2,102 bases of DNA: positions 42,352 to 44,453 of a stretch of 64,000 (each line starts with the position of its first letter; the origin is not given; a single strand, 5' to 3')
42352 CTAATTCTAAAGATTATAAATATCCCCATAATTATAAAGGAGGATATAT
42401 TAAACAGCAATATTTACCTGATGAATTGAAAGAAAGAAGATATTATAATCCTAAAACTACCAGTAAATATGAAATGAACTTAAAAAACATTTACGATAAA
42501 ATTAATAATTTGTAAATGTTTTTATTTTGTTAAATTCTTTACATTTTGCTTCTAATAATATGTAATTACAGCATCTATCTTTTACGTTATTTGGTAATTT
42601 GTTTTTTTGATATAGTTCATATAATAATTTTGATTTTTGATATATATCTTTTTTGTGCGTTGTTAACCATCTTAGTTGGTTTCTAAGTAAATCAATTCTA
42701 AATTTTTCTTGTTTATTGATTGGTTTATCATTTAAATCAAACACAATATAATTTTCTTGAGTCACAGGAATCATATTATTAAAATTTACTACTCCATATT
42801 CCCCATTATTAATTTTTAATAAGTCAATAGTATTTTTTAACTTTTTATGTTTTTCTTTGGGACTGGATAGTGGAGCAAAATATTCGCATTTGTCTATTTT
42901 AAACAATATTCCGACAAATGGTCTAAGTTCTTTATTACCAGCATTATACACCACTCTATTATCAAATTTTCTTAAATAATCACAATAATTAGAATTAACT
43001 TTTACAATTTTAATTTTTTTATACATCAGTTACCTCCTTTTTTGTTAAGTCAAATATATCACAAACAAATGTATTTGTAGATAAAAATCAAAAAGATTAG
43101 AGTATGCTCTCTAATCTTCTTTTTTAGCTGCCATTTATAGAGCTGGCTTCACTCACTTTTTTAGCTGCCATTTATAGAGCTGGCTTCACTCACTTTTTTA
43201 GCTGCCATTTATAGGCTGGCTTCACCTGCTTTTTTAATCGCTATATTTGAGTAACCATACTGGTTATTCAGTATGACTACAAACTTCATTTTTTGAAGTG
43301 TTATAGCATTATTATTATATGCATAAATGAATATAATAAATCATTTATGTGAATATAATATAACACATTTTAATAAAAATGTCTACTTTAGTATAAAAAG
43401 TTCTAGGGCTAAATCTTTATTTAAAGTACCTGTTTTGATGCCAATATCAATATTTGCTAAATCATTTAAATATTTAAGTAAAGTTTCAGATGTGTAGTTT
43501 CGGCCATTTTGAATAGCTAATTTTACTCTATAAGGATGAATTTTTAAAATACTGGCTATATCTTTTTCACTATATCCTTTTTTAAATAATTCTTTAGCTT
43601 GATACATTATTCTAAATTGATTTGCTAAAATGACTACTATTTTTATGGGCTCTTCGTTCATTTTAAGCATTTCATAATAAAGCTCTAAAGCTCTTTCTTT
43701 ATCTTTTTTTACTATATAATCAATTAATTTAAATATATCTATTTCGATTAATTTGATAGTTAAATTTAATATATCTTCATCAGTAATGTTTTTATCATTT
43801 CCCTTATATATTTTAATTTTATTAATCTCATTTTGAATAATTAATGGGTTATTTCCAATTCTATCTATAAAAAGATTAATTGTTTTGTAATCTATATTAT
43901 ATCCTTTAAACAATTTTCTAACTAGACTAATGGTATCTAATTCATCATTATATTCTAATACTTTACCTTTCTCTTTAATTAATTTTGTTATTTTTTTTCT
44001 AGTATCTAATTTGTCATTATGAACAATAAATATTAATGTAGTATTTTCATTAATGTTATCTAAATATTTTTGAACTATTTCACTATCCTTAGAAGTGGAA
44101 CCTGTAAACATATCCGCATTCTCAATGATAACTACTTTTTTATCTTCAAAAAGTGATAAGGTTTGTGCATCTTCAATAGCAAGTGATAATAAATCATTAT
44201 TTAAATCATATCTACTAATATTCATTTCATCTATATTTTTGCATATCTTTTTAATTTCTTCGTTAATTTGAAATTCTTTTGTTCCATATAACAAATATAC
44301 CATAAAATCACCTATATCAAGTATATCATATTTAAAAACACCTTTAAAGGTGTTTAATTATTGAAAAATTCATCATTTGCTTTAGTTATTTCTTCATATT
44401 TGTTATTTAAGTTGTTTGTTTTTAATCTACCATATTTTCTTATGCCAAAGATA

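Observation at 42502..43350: Unannotated type III toxin-antitoxin locus (ToxN/AbiQ-like toxin plus tandem-repeat antitoxin RNA) wedged between rarA and holA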

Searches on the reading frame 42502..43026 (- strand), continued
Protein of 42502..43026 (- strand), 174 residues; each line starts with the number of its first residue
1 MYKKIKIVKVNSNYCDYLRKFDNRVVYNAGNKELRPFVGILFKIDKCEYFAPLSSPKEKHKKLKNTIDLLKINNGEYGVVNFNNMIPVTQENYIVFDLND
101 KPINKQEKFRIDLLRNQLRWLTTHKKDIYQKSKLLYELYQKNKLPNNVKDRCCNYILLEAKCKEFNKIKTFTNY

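Call 40: search_dna_similar(query=window:42502-43026:-, collection=plasmids, mode=protein, max_rows=30)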
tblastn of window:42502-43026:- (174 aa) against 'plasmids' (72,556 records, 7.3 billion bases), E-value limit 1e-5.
Records with a match: 203; places in all: 205; records where one place covers at least 80% of the query: 198.
Best place of each record, by identity: <60% 203.
By first word of the organism name: Escherichia 55; Bacillus 42; Staphylococcus 39; Salmonella 12; Enterobacter 10; Klebsiella 7; Lactococcus 5; Clostridium 4; Listeria 3; Serratia 3; and 18 more.
By predicted mobility (MOB-suite, as given by PLSDB): mobilizable 108; conjugative 57; non-mobilizable 38.
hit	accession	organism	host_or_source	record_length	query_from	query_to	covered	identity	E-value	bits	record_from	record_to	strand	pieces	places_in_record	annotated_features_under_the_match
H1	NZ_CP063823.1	Clostridium botulinum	Ham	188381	5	169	95%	45.5%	2e-32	128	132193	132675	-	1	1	type III toxin-antitoxin system ToxN/AbiQ family toxin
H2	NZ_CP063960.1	Clostridium botulinum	Bovine,feces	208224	5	169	95%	43.7%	1e-31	126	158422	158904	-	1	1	type III toxin-antitoxin system ToxN/AbiQ family toxin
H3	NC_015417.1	Clostridium botulinum BKT015925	-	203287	5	169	95%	43.1%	3e-31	125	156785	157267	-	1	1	type III toxin-antitoxin system ToxN/AbiQ family toxin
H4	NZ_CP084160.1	Fusobacterium polymorphum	Homo sapiens,Oral cavity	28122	1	165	95%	41.4%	5e-27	113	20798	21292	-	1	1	type III toxin-antitoxin system ToxN/AbiQ family toxin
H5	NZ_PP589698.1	Lactococcus sp.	Bacterial culture,Dairy environment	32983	5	155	87%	39.7%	7e-25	107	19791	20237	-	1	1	type III toxin-antitoxin system ToxN/AbiQ family toxin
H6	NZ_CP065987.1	Lactococcus lactis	-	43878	5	155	87%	39.7%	7e-25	107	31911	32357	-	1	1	type III toxin-antitoxin system ToxN/AbiQ family toxin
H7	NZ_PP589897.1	Lactococcus sp.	Bacterial culture,Dairy environment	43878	5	155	87%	39.7%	7e-25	107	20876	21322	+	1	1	type III toxin-antitoxin system ToxN/AbiQ family toxin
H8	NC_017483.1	Lactococcus lactis subsp. lactis CV56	Homo sapiens,vagina of healthy women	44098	5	155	87%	39.7%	7e-25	107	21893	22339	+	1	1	type III toxin-antitoxin system ToxN/AbiQ family toxin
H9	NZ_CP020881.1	Sutcliffiella horikoshii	culture,Sediment top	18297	10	159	86%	39.7%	2e-22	100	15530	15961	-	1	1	type III toxin-antitoxin system ToxN/AbiQ family toxin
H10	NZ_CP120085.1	Staphylococcus haemolyticus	Canis lupus familiaris,cell ...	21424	5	165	93%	34.5%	9e-7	76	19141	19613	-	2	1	type III toxin-antitoxin system ToxN/AbiQ family toxin (x2)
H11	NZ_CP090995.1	Staphylococcus epidermidis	Homo sapiens,skin swab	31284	5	165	93%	33.9%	5e-12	70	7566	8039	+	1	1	type III toxin-antitoxin system ToxN/AbiQ family toxin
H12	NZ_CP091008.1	Staphylococcus epidermidis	Homo sapiens,skin swab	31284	5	165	93%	33.9%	5e-12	70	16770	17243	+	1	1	type III toxin-antitoxin system ToxN/AbiQ family toxin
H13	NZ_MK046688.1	Staphylococcus epidermidis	Homo sapiens,Neck/Axilla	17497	5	165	93%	33.9%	3e-11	68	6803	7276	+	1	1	type III toxin-antitoxin system ToxN/AbiQ family toxin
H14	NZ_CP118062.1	Staphylococcus haemolyticus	Homo sapiens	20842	5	165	93%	33.9%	3e-11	68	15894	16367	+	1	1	type III toxin-antitoxin system ToxN/AbiQ family toxin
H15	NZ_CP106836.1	Staphylococcus epidermidis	Homo sapiens,skin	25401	5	165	93%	33.9%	3e-11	68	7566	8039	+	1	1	type III toxin-antitoxin system ToxN/AbiQ family toxin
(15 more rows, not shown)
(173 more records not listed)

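Call 41: search_dna_similar(query=window:42502-43026:-, collection=phages, mode=protein, max_rows=15)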
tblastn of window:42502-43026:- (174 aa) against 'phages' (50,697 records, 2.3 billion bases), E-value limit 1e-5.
Records with a match: 3; places in all: 3; records where one place covers at least 80% of the query: 3.
Best place of each record, by identity: <60% 3.
By first word of the organism name: Clostridium 1; Clostridioides 1; Fusobacterium 1.
By host as written in the record: Clostridium botulinum D str. 1873 1; - 1; Fusobacterium necrophorum subsp. necrophorum strain FN37 1.
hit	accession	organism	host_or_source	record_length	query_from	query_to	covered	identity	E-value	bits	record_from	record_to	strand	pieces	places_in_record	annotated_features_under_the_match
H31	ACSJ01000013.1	Clostridium phage D-1873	Clostridium botulinum D str. 1873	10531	5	169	95%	45.5%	6e-33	128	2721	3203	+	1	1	conserved hypothetical protein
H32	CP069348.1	Clostridioides phage pCD1602_4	water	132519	5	165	93%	37.0%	2e-29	119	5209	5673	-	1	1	record has no annotation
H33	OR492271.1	Fusobacterium phage phiFN37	Fusobacterium necrophorum subsp. ...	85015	5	167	94%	31.3%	4e-13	72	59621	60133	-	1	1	type III toxin-antitoxin system ToxN/AbiQ family toxin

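Call 42: search_protein_families(library=ncbifam, proteins=[window:42502-43026:-], max_evalue=0.001)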
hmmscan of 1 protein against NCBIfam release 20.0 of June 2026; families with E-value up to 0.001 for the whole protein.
window:42502-43026:- (174 aa): 0 families

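Call 43: get_annotated_region(hit=H8, flank=700)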
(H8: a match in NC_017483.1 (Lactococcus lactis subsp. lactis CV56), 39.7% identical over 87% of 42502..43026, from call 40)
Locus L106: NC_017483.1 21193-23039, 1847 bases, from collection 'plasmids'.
description: Lactococcus lactis subsp. lactis CV56 plasmid pCV56A, complete sequence
organism: Lactococcus lactis subsp. lactis CV56 (NCBI taxid 929102)
taxonomy: Bacteria; Bacillota; Bacilli; Lactobacillales; Streptococcaceae; Lactococcus; Lactococcus lactis; Lactococcus lactis subsp. lactis CV56
host: -; source: Homo sapiens,vagina of healthy women; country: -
typing (MOB-suite, as given by PLSDB): conjugative; replicon rep_cluster_799; relaxase MOBP; mating-pair formation MPF_T
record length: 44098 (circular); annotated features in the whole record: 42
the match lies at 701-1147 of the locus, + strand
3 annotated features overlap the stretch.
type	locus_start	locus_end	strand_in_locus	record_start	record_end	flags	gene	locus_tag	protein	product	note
CDS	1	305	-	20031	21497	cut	-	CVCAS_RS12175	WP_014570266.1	Y-family DNA polymerase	-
CDS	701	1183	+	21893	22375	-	-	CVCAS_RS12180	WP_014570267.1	type III toxin-antitoxin system ToxN/AbiQ family toxin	-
CDS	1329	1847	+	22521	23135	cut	-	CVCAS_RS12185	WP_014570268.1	hypothetical protein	-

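Call 44: get_annotated_region(hit=H1, flank=700)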
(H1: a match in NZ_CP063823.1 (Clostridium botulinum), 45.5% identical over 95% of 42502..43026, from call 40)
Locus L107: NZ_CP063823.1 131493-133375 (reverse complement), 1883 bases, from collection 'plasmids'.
description: Clostridium botulinum strain 1873 plasmid p1, complete sequence
organism: Clostridium botulinum (NCBI taxid 1491)
taxonomy: Bacteria; Bacillota; Clostridia; Eubacteriales; Clostridiaceae; Clostridium; Clostridium botulinum
host: -; source: Ham; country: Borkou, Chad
typing (MOB-suite, as given by PLSDB): non-mobilizable
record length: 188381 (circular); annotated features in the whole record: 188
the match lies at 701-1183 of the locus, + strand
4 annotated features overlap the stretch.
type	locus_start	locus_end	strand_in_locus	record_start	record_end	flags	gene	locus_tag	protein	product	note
CDS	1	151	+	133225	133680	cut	-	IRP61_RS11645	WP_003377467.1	hypothetical protein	-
CDS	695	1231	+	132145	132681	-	-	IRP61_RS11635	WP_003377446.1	type III toxin-antitoxin system ToxN/AbiQ family toxin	-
CDS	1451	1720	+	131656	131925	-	-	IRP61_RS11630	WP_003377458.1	hypothetical protein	-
CDS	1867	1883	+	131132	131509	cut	-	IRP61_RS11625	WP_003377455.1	hypothetical protein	-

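Call 61: find_encoding_contigs(protein=P0007, flank=1500, max_places=2)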
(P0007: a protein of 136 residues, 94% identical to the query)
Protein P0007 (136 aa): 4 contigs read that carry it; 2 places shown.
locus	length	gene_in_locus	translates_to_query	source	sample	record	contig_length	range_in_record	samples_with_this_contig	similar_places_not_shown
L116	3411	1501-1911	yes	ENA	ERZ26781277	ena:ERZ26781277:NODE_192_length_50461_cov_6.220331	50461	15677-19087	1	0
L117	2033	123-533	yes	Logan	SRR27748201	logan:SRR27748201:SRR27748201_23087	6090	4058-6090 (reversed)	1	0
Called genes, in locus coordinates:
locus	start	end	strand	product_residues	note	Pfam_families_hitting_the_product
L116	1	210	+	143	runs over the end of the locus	-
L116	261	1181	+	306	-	PF06144:DNA_pol3_delta, PF21694:DNA_pol3_delta_C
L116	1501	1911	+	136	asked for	PF13958:ToxN_toxin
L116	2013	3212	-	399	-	PF05496:RuvB_N, PF00004:AAA, PF07728:AAA_5 (faint), PF16193:AAA_assoc_2, PF12002:MgsA_C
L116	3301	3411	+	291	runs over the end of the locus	PF02899:Phage_int_SAM_1, PF13495:Phage_int_SAM_4, PF00589:Phage_integrase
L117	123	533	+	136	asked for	PF13958:ToxN_toxin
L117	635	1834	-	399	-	PF05496:RuvB_N, PF00004:AAA, PF07728:AAA_5 (faint), PF16193:AAA_assoc_2, PF12002:MgsA_C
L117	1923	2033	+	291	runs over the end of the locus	PF02899:Phage_int_SAM_1, PF13495:Phage_int_SAM_4, PF00589:Phage_integrase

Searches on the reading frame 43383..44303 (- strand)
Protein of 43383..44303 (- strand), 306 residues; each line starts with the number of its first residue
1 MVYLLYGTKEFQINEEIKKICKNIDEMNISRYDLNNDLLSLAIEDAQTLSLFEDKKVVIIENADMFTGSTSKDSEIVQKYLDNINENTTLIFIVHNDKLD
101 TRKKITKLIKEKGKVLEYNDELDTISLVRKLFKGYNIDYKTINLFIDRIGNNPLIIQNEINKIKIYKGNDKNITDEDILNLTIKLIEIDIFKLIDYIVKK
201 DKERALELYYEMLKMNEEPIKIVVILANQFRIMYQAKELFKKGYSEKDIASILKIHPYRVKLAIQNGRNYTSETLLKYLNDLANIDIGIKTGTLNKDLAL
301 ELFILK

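Call 46: find_homologous_proteins(query=window:43383-44303:-, max_evalue=1e-20)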
Query window:43383-44303:- (306 aa): 2339 proteins with E <= 1e-20 among 4500 candidates; the best 120 are listed.
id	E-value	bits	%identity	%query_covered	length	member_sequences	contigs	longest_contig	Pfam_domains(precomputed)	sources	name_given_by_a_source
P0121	3.6e-185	632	100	100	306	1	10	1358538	PF06144.20,PF21694.3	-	-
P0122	1.3e-184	630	100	100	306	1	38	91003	PF06144.20,PF21694.3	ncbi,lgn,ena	-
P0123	2.6e-184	629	99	100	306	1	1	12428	PF06144.20,PF21694.3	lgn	-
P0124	5.7e-184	628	99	100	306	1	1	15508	PF06144.20,PF21694.3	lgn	-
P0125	5.7e-184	628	99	100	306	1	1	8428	PF06144.20,PF21694.3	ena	-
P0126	5.7e-184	628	99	100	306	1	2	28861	PF06144.20,PF21694.3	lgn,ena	-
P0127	6.7e-184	628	99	100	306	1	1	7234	PF06144.20,PF21694.3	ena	-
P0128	7.0e-184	628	99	100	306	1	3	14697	PF06144.20,PF21694.3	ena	-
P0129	7.1e-184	628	99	100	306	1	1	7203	PF06144.20,PF21694.3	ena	-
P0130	9.3e-184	627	99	100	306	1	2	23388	PF06144.20,PF21694.3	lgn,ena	-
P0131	2.3e-183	626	99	100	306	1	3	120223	PF06144.20,PF21694.3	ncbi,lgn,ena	-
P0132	2.7e-183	626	99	100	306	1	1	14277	PF06144.20,PF21694.3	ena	-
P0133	2.8e-183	626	99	100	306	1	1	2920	PF06144.20,PF21694.3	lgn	-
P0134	2.8e-183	626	99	100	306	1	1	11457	PF06144.20,PF21694.3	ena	-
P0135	9.9e-183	624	98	100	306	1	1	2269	PF06144.20,PF21694.3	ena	-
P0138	2.0e-180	616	96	100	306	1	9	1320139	PF06144.20,PF21694.3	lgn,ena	-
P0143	3.5e-160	550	87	100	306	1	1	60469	PF06144.20,PF21694.3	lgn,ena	-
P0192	1.6e-155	535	84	100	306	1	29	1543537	PF06144.20,PF21694.3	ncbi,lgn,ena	-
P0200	2.7e-155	534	84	100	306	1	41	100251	PF06144.20,PF21694.3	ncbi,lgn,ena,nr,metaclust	ncbi:dNA polymerase III delta subunit [Firmicutes bacterium CAG:822]|nr:dNA polymerase III delta sub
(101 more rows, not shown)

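Call 48: find_encoding_contigs(protein=P0138, flank=3000, max_places=2)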
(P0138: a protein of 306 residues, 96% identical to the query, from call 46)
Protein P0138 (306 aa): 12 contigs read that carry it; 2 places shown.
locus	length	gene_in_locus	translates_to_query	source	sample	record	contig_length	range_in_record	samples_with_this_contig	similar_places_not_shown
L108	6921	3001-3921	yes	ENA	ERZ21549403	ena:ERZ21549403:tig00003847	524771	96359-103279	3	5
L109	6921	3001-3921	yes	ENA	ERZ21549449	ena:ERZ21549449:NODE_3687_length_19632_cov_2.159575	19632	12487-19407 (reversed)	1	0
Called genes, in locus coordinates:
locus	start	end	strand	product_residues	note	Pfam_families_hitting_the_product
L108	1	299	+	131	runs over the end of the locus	-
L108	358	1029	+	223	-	PF00072:Response_reg, PF00486:Trans_reg_C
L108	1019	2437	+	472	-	PF00672:HAMP (faint), PF00512:HisKA, PF02518:HATPase_c, PF13589:HATPase_c_3 (weak), PF14501:HATPase_c_5 (weak)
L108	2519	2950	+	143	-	-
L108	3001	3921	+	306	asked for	PF06144:DNA_pol3_delta, PF21694:DNA_pol3_delta_C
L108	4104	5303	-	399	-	PF01078:Mg_chelatase (faint), PF05496:RuvB_N, PF20720:nSTAND3 (faint), PF00004:AAA, PF07728:AAA_5 (faint), PF13173:AAA_14 (faint), PF16193:AAA_assoc_2, PF12002:MgsA_C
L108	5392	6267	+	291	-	PF02899:Phage_int_SAM_1, PF13495:Phage_int_SAM_4, PF00589:Phage_integrase, PF22823:MrpR_C_cat (weak)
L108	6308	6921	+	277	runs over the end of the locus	PF11449:ArsP_2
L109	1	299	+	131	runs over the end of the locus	-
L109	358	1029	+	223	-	PF00072:Response_reg, PF00486:Trans_reg_C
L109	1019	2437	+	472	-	PF00672:HAMP (faint), PF00512:HisKA, PF02518:HATPase_c, PF13589:HATPase_c_3 (weak), PF14501:HATPase_c_5 (weak)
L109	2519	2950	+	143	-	-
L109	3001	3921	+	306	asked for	PF06144:DNA_pol3_delta, PF21694:DNA_pol3_delta_C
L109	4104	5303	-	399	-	PF05496:RuvB_N, PF04851:ResIII (faint), PF00004:AAA, PF13173:AAA_14 (weak), PF16193:AAA_assoc_2, PF12002:MgsA_C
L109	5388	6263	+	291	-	PF02899:Phage_int_SAM_1, PF13495:Phage_int_SAM_4, PF00589:Phage_integrase, PF22823:MrpR_C_cat (weak)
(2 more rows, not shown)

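Call 49: find_encoding_contigs(protein=P0143, flank=3000, max_places=2)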
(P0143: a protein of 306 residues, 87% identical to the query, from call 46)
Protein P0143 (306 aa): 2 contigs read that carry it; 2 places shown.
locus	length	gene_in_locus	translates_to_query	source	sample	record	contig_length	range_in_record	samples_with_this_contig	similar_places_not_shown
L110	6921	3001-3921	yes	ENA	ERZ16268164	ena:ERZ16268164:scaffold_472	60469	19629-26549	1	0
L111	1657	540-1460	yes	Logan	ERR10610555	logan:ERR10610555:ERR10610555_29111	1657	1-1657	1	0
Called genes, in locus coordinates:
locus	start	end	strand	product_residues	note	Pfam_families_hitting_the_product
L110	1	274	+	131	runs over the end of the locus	-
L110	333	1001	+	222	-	PF00072:Response_reg, PF00486:Trans_reg_C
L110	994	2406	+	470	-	PF00672:HAMP, PF00512:HisKA, PF02518:HATPase_c, PF13589:HATPase_c_3 (weak)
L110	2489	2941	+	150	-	-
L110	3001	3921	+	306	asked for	PF06144:DNA_pol3_delta, PF21694:DNA_pol3_delta_C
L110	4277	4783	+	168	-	PF13958:ToxN_toxin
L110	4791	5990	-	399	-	PF05496:RuvB_N, PF00004:AAA, PF07728:AAA_5 (faint), PF13173:AAA_14 (weak), PF16193:AAA_assoc_2, PF17856:TIP49_C (faint), PF12002:MgsA_C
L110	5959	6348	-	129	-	-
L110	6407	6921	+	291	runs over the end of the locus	PF02899:Phage_int_SAM_1, PF13495:Phage_int_SAM_4 (weak), PF00589:Phage_integrase, PF22823:MrpR_C_cat (weak)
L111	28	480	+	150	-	-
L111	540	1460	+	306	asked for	PF06144:DNA_pol3_delta, PF21694:DNA_pol3_delta_C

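Call 50: find_encoding_contigs(protein=P0192, flank=3000, max_places=2)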
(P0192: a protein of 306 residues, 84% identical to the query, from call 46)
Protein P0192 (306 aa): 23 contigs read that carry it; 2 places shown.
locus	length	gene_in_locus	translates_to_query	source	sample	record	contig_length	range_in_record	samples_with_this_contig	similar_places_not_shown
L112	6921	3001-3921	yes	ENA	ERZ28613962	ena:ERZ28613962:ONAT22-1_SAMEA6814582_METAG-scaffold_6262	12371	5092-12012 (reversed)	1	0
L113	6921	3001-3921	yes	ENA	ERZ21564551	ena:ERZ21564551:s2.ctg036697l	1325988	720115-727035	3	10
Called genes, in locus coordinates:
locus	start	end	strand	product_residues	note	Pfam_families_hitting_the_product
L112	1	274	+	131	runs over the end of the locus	-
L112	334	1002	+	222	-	PF00072:Response_reg, PF00486:Trans_reg_C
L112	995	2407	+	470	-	PF00672:HAMP, PF00512:HisKA, PF02518:HATPase_c, PF13589:HATPase_c_3 (weak)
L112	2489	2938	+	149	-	-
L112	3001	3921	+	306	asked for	PF06144:DNA_pol3_delta, PF21694:DNA_pol3_delta_C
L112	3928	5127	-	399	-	PF05496:RuvB_N, PF04851:ResIII (faint), PF00004:AAA, PF13173:AAA_14 (weak), PF16193:AAA_assoc_2, PF12002:MgsA_C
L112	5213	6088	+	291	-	PF02899:Phage_int_SAM_1, PF13495:Phage_int_SAM_4, PF00589:Phage_integrase, PF22823:MrpR_C_cat (weak)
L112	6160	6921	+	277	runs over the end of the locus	PF11449:ArsP_2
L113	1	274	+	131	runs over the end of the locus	-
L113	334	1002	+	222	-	PF00072:Response_reg, PF00486:Trans_reg_C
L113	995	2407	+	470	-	PF00672:HAMP (weak), PF00512:HisKA, PF02518:HATPase_c, PF13589:HATPase_c_3 (weak)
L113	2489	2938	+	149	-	-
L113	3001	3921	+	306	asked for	PF06144:DNA_pol3_delta, PF21694:DNA_pol3_delta_C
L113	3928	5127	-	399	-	PF05496:RuvB_N, PF04851:ResIII (faint), PF00004:AAA, PF13173:AAA_14 (faint), PF16193:AAA_assoc_2, PF12002:MgsA_C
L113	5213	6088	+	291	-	PF02899:Phage_int_SAM_1, PF13495:Phage_int_SAM_4, PF00589:Phage_integrase, PF22823:MrpR_C_cat (weak)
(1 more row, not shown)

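Call 51: find_encoding_contigs(protein=P0200, flank=3000, max_places=2)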
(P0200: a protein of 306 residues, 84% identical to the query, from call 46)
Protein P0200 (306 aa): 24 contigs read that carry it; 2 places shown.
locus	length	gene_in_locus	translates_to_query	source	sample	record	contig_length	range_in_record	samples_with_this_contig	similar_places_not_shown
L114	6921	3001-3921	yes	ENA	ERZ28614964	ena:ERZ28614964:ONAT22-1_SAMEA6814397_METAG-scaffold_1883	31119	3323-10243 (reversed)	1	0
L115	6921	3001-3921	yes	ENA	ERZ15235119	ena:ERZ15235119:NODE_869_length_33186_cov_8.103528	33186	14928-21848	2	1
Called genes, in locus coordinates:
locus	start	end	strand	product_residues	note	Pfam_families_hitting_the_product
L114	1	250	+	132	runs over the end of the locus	-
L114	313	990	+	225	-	PF00072:Response_reg, PF00486:Trans_reg_C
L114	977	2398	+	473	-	PF00672:HAMP (weak), PF00512:HisKA, PF02518:HATPase_c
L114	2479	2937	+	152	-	-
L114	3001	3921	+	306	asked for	PF06144:DNA_pol3_delta, PF21694:DNA_pol3_delta_C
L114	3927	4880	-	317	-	PF16193:AAA_assoc_2, PF12002:MgsA_C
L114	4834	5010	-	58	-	-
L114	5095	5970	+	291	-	PF02899:Phage_int_SAM_1, PF13495:Phage_int_SAM_4, PF00589:Phage_integrase, PF22823:MrpR_C_cat (weak)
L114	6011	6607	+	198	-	PF00300:His_Phos_1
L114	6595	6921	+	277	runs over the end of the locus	PF11449:ArsP_2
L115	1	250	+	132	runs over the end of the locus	-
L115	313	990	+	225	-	PF00072:Response_reg, PF00486:Trans_reg_C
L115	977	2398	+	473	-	PF00672:HAMP (weak), PF00512:HisKA, PF02518:HATPase_c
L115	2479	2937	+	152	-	-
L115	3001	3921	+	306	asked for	PF06144:DNA_pol3_delta, PF21694:DNA_pol3_delta_C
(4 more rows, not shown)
